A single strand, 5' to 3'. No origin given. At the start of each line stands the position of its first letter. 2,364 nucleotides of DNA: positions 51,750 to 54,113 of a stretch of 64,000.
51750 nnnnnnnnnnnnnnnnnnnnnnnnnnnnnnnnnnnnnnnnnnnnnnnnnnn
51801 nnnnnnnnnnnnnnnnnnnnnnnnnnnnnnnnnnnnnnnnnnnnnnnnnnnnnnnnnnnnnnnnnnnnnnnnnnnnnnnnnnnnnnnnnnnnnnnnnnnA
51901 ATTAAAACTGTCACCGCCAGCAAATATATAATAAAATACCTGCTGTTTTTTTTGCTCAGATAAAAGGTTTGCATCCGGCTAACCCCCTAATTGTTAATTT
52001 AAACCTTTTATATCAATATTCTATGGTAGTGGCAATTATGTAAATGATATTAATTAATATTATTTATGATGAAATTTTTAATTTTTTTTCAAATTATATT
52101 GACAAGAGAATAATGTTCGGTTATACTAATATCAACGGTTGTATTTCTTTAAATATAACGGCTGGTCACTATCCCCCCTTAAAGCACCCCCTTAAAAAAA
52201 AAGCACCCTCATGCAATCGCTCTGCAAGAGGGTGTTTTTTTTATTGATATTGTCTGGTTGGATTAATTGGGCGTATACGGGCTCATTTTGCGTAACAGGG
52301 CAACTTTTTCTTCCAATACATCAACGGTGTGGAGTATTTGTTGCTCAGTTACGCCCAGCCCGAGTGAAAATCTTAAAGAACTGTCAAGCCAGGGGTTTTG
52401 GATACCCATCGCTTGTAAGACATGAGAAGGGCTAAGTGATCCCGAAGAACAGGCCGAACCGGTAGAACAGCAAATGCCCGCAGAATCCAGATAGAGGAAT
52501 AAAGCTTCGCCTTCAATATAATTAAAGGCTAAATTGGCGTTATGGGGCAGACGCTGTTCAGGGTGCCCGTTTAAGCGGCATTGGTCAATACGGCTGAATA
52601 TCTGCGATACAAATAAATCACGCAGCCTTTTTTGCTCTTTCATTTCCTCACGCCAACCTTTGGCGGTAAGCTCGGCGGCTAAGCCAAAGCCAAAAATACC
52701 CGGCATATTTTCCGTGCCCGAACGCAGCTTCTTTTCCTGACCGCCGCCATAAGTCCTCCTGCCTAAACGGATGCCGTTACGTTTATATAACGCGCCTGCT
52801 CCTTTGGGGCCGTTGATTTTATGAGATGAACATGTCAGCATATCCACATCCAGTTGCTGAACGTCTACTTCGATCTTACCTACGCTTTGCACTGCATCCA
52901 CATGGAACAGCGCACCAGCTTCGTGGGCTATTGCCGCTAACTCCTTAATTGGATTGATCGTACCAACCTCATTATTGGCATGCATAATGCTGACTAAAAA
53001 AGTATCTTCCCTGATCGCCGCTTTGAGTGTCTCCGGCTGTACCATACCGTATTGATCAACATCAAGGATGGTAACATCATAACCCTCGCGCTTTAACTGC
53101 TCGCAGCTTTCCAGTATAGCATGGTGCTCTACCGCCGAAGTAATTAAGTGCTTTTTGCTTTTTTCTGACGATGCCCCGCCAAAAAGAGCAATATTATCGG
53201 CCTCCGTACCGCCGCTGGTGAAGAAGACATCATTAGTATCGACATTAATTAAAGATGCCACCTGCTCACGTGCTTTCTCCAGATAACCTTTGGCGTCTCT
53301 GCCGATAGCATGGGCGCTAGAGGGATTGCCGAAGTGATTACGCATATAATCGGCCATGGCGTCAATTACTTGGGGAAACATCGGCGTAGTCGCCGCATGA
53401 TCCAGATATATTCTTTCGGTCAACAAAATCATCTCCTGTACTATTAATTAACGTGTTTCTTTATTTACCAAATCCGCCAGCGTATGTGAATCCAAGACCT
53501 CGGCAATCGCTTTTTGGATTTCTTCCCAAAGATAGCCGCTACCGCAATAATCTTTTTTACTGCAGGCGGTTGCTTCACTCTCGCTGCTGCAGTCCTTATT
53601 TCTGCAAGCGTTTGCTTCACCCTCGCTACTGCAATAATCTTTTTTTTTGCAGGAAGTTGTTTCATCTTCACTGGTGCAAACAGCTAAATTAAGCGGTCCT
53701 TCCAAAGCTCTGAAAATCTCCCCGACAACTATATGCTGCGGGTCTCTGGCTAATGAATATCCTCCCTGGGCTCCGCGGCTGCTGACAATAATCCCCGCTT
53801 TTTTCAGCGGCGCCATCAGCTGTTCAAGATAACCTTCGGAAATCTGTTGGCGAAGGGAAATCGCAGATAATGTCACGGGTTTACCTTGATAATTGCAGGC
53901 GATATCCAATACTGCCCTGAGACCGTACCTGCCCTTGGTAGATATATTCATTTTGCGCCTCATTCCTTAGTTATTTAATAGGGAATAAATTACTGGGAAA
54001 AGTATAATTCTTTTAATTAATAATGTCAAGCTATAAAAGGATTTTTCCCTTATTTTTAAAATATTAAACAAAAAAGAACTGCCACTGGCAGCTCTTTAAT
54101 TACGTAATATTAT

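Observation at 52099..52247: Orphan consensus promoter plus terminator defining a candidate C-rich small RNA next to the cysteine desulfurase gene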

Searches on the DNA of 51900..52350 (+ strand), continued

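Call 54: search_with_rna_model(model_id=R1, sources=[L214, L215, L216], max_evalue=10, filters=off)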
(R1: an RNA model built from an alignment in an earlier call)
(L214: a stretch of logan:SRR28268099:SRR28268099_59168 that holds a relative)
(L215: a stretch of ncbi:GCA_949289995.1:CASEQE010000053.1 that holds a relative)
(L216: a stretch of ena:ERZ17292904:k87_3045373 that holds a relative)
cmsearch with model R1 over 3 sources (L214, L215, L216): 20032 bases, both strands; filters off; matches with E-value up to 10: 16.
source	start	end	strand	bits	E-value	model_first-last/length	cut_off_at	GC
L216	5407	5526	+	15.3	0.05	1-118/118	no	0.51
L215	7756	7874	+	15.2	0.054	1-118/118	no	0.42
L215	5897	5997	-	14.5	0.081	1-118/118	no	0.45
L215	7828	7865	-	11.9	0.34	67-103/118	no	0.45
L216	3612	3711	-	11.7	0.38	1-118/118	no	0.45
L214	2097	2193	-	10.9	0.58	1-118/118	no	0.35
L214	2550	2691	-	10.1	0.91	1-118/118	no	0.46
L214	5175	5254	-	8.3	2.5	1-118/118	no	0.22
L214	5123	5226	+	7.7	3.5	1-118/118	no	0.27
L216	5466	5536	-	7.5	4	51-103/118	no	0.38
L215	7180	7273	+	6.8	5.8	1-118/118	no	0.39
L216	4894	4987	+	6.8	5.8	1-118/118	no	0.39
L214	1970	2060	+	6.4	7.1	1-118/118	no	0.43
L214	5111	5156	-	6.3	7.5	1-118/118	no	0.37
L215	1767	1863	-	6.2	8.1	1-118/118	no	0.36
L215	346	438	-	6.1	8.6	1-118/118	no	0.44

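Call 60: search_dna_similar(query=window:52090-52250:+, collection=plasmids, mode=distant, max_evalue=0.01, max_rows=5)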
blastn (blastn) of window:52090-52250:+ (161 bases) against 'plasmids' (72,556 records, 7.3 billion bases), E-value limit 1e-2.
No match.

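Call 61: search_dna_similar(query=window:52090-52250:+, collection=phages, mode=distant, max_evalue=0.01, max_rows=5)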
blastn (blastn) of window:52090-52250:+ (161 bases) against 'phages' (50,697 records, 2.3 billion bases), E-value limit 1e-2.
No match.
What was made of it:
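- Tried and rejected: Mobile elements. blastn against plasmids and phages gave no match (calls 60, 61).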

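Call 65: search_with_rna_model(model_id=R1, sources=[L174, L175, L176, L177, L178, L179, L180, L181, L182, L183, L184, L185, L186, L187, L188, L189, L190, L191, L192, L193, L194, L195, L196, L197, L198, L199, L200, L201, L202, L203, L204, L205, L206, L207, L208, L209, L210, L211, L212, L213], max_evalue=1)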
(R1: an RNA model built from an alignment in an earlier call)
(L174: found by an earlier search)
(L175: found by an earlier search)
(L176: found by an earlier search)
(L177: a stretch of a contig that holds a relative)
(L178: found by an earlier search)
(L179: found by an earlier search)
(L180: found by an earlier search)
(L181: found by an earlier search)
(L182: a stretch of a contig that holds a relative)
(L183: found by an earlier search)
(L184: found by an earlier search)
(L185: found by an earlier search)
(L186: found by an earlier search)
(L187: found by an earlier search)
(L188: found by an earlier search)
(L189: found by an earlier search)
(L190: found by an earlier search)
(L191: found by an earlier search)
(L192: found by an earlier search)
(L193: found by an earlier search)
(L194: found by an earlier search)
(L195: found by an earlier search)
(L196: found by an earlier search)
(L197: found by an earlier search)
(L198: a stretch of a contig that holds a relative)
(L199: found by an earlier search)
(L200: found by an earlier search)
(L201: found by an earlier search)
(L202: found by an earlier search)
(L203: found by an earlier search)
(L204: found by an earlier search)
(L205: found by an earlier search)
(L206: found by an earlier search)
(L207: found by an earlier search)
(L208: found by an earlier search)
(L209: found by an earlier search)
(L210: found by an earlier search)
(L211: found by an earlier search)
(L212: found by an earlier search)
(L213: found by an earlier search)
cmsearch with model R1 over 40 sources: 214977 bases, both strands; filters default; matches with E-value up to 1: 3.
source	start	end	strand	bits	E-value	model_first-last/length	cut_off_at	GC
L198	3821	3918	+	20.4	0.033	1-118/118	no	0.39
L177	7134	7239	-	15.8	0.41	1-118/118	no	0.44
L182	4787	4888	+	14.9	0.7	1-118/118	no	0.34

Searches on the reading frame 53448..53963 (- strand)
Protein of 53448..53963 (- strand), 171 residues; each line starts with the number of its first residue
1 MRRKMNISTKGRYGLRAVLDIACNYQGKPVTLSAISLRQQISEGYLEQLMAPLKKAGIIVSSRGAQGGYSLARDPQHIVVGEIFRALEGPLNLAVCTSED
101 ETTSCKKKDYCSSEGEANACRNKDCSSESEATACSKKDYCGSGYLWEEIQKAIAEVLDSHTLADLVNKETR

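Call 62: search_protein_families(library=ncbifam, proteins=[window:53448-53963:-], max_evalue=1e-10)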
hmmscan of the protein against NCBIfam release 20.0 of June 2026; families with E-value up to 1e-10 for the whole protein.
window:53448-53963:- (171 aa): 7 families
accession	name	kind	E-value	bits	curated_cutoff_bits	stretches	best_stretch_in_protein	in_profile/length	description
NF047409.1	Cys_reg_CymR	equivalog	2.9e-37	127.9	195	1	5-103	1-98/139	cysteine metabolism transcriptional regulator CymR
TIGR02010.1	IscR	equivalog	1.4e-35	122.1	207.55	1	5-113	1-106/135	Fe-S cluster assembly transcriptional regulator IscR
TIGR00738.1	rrf2_super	superfamily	1.8e-35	121.7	73.3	1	5-108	1-102/132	Rrf2 family transcriptional regulator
NF008110.0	PRK10857.1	equivalog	4.2e-26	91.7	275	1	5-111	1-104/164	Fe-S cluster assembly transcriptional regulator IscR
TIGR02944.1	suf_reg_Xantho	equivalog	1e-19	71.2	110.65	1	11-114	8-108/130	SUF system Fe-S cluster assembly regulator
NF008886.0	PRK11920.1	equivalog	2.9e-15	56.2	193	1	5-113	1-107/153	iron-responsive transcriptional regulator RirA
NF008240.0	PRK11014.1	equivalog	1.1e-13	51.5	182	1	9-110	5-107/141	nitric oxide-sensing transcriptional repressor NsrR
